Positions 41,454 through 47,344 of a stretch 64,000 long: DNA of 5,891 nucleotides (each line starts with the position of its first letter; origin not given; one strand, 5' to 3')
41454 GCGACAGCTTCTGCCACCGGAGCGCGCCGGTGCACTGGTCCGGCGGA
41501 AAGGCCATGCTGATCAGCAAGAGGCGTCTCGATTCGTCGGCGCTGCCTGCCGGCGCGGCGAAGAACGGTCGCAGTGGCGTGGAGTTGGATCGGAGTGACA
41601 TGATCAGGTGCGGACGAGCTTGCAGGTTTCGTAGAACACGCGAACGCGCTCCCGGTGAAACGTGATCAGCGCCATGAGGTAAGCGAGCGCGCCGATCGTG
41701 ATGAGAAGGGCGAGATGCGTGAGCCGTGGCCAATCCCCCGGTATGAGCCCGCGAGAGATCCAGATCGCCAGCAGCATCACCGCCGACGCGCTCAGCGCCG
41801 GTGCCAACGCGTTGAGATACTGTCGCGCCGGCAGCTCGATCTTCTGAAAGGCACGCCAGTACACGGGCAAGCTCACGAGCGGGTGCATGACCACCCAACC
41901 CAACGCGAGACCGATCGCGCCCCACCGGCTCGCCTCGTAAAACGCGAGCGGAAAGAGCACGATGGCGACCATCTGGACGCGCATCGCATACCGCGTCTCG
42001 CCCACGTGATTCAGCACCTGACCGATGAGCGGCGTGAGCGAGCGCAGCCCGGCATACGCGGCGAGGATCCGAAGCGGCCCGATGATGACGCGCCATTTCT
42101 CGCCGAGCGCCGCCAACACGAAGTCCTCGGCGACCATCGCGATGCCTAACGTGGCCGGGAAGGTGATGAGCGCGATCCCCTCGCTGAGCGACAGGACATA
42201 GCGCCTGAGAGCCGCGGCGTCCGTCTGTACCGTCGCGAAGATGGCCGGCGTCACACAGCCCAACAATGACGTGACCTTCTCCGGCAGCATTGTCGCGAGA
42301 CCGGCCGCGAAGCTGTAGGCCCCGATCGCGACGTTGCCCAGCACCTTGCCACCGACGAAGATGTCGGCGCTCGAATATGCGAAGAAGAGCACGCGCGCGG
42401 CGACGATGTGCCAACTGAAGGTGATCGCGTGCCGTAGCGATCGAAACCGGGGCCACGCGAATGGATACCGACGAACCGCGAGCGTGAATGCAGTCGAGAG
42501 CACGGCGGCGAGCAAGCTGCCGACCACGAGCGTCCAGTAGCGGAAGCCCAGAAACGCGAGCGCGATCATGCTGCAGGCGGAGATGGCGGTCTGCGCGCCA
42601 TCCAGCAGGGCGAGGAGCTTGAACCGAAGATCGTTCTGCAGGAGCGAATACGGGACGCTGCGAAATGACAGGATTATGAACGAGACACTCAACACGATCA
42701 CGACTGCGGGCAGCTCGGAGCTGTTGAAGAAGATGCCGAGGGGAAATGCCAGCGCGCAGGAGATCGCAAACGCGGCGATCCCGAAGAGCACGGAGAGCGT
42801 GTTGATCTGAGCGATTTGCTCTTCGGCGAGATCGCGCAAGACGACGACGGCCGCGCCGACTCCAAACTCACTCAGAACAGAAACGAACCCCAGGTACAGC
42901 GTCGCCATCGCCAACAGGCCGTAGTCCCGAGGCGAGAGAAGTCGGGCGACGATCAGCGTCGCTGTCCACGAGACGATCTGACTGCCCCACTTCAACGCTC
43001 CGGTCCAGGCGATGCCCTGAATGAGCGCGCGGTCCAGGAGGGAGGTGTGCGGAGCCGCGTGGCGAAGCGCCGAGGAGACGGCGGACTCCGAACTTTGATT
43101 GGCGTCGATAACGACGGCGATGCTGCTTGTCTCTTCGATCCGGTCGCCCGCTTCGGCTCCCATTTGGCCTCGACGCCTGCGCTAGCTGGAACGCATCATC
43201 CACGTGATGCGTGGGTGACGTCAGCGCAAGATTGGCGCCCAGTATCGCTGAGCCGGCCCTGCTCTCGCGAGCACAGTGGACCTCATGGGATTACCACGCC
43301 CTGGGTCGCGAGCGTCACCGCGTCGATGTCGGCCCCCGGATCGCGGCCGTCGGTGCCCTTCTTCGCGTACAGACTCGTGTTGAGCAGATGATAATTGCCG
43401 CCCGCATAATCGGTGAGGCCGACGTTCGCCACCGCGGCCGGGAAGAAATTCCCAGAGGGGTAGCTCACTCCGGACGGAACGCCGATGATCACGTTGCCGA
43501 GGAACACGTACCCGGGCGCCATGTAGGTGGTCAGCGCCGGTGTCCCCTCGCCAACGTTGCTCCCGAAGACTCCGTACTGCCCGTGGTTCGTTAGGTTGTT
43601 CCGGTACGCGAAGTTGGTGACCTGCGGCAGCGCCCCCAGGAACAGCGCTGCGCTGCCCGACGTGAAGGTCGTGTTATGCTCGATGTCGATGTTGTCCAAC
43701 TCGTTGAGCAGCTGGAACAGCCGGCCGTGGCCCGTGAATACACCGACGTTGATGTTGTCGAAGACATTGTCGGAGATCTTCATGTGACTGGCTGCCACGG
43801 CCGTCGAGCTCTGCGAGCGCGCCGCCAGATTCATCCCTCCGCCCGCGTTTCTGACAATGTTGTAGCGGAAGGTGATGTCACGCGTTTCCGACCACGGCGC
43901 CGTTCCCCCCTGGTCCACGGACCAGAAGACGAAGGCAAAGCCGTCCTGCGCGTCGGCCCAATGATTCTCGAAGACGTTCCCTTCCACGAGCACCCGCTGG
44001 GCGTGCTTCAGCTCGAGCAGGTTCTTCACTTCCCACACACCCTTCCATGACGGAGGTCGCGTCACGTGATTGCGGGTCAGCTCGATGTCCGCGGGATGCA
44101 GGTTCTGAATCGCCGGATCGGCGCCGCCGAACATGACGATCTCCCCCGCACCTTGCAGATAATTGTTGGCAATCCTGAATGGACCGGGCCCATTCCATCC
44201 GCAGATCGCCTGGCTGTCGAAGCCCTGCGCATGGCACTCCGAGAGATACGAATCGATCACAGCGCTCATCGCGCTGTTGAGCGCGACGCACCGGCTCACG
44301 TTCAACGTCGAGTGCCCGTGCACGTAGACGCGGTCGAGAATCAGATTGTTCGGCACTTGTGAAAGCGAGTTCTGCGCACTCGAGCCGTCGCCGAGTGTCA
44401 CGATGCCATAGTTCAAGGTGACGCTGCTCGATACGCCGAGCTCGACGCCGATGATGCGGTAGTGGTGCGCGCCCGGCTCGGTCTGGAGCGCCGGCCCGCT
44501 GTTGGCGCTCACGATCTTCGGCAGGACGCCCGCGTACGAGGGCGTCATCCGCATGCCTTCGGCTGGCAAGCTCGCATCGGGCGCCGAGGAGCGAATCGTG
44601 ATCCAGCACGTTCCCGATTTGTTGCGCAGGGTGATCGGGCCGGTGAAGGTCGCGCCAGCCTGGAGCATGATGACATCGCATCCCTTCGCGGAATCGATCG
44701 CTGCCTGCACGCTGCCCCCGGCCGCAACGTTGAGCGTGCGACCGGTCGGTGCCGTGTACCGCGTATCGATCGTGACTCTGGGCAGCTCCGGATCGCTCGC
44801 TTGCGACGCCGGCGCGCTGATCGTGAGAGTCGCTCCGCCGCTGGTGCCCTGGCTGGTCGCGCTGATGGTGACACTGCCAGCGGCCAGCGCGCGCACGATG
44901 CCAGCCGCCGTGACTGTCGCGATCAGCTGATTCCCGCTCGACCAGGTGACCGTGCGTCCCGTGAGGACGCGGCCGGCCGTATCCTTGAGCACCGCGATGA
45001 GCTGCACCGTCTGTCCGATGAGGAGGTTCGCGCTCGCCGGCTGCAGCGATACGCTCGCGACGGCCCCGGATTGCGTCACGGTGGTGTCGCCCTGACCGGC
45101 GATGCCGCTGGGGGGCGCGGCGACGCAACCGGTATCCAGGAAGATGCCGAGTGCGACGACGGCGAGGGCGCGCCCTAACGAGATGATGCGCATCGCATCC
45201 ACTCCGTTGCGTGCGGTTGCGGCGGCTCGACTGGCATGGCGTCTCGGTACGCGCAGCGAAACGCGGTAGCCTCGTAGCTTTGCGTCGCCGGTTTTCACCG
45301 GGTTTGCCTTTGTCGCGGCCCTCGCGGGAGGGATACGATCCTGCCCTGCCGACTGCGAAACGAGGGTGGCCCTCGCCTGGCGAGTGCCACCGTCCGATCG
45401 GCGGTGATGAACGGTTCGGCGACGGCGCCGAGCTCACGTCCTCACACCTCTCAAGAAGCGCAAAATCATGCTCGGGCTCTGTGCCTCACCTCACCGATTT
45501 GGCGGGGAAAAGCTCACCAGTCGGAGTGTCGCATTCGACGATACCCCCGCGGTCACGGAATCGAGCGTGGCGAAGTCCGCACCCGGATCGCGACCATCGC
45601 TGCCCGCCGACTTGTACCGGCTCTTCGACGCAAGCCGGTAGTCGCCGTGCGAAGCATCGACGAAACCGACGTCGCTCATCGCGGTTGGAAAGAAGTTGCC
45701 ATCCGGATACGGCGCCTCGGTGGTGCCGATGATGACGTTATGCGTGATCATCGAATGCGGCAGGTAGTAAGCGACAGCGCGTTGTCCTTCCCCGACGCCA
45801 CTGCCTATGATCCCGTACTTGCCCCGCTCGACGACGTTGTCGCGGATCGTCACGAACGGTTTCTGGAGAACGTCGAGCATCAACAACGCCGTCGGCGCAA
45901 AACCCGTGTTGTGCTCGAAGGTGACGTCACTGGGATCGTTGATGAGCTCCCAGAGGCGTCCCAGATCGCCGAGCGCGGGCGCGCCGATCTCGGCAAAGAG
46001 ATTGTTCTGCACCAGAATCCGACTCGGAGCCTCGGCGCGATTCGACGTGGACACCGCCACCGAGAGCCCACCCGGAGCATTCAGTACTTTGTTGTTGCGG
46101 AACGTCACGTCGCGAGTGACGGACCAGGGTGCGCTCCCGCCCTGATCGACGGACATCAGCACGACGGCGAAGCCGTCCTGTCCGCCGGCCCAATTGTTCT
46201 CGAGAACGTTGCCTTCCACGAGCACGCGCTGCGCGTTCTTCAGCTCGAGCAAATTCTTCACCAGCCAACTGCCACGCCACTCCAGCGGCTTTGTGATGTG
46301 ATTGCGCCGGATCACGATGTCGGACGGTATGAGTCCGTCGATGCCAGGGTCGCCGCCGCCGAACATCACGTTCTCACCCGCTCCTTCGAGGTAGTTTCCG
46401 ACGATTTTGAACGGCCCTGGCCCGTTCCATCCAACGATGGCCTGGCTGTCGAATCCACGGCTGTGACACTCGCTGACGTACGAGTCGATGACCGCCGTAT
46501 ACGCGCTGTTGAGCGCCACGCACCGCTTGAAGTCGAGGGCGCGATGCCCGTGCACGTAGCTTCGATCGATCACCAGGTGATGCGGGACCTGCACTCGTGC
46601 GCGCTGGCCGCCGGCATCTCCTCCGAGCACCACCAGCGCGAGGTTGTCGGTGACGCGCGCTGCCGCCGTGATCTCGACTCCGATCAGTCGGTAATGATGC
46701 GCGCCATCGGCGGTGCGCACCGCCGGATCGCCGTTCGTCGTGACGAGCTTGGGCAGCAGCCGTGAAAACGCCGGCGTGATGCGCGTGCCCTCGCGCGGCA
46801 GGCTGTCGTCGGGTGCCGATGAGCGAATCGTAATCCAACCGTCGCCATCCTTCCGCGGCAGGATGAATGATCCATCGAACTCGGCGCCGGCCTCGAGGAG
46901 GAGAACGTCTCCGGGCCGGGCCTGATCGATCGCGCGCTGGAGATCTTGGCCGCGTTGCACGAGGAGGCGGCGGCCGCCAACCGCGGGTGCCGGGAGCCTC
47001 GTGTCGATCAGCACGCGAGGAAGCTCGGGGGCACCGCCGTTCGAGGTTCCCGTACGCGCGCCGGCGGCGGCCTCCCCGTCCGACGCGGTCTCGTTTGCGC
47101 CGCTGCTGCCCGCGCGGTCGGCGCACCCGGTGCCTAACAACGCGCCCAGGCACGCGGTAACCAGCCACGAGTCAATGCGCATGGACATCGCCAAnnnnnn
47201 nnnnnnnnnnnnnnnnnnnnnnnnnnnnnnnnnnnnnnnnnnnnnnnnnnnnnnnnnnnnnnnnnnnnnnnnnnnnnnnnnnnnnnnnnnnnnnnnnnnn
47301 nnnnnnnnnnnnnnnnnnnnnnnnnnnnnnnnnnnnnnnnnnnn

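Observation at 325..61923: One non-palindromic 8-mer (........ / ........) is massively over-represented and overrides codon preference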

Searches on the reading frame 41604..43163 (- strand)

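Call 14: search_protein_families(library=pfam, proteins=[window:41604-43163:-])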
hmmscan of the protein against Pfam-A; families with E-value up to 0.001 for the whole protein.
window:41604-43163:- (519 aa): 2 families
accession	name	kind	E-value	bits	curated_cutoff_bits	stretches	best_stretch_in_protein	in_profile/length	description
PF13440.11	Polysacc_synt_3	-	4.8e-54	184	23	1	71-360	1-291/293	Polysaccharide biosynthesis protein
PF01943.22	Polysacc_synt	-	7.1e-23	81.8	28.2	1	48-309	2-271/274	Polysaccharide biosynthesis protein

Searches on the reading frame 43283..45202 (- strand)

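Call 14: search_protein_families(library=pfam, proteins=[window:43283-45202:-])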
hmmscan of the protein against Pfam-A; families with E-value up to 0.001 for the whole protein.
window:43283-45202:- (639 aa): 2 families
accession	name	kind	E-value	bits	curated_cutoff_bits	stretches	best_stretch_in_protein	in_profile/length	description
PF02368.24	Big_2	-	1.3e-13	51.1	22.8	1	47-127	1-78/79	Bacterial Ig-like domain (group 2)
PF02369.22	Big_1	-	0.00098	19.6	34.9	0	64-130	17-80/93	Bacterial Ig-like domain (group 1)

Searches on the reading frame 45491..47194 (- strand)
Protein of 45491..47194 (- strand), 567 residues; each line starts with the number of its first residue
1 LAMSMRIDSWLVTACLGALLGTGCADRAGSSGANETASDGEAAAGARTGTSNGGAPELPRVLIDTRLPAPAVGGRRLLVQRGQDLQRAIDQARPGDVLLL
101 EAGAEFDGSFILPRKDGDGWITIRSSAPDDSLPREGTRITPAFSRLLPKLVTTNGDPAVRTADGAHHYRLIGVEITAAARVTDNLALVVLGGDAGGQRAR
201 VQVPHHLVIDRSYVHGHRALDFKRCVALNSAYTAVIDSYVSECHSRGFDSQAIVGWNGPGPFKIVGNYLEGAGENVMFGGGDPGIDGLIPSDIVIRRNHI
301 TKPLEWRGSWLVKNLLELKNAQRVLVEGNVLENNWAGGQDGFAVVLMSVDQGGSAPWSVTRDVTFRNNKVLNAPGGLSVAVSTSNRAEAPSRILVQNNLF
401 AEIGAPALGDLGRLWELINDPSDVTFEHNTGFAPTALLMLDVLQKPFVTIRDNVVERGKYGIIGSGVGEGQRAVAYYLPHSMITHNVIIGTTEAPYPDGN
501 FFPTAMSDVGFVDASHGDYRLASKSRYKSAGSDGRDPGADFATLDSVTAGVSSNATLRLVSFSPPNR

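Call 14: search_protein_families(library=pfam, proteins=[window:45491-47194:-])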
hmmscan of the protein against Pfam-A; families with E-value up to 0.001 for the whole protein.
window:45491-47194:- (567 aa): 1 family
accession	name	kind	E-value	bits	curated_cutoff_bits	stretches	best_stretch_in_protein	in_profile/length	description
PF13229.12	Beta_helix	-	4.4e-05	23.6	25.9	0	276-404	40-138/158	Right handed beta helix region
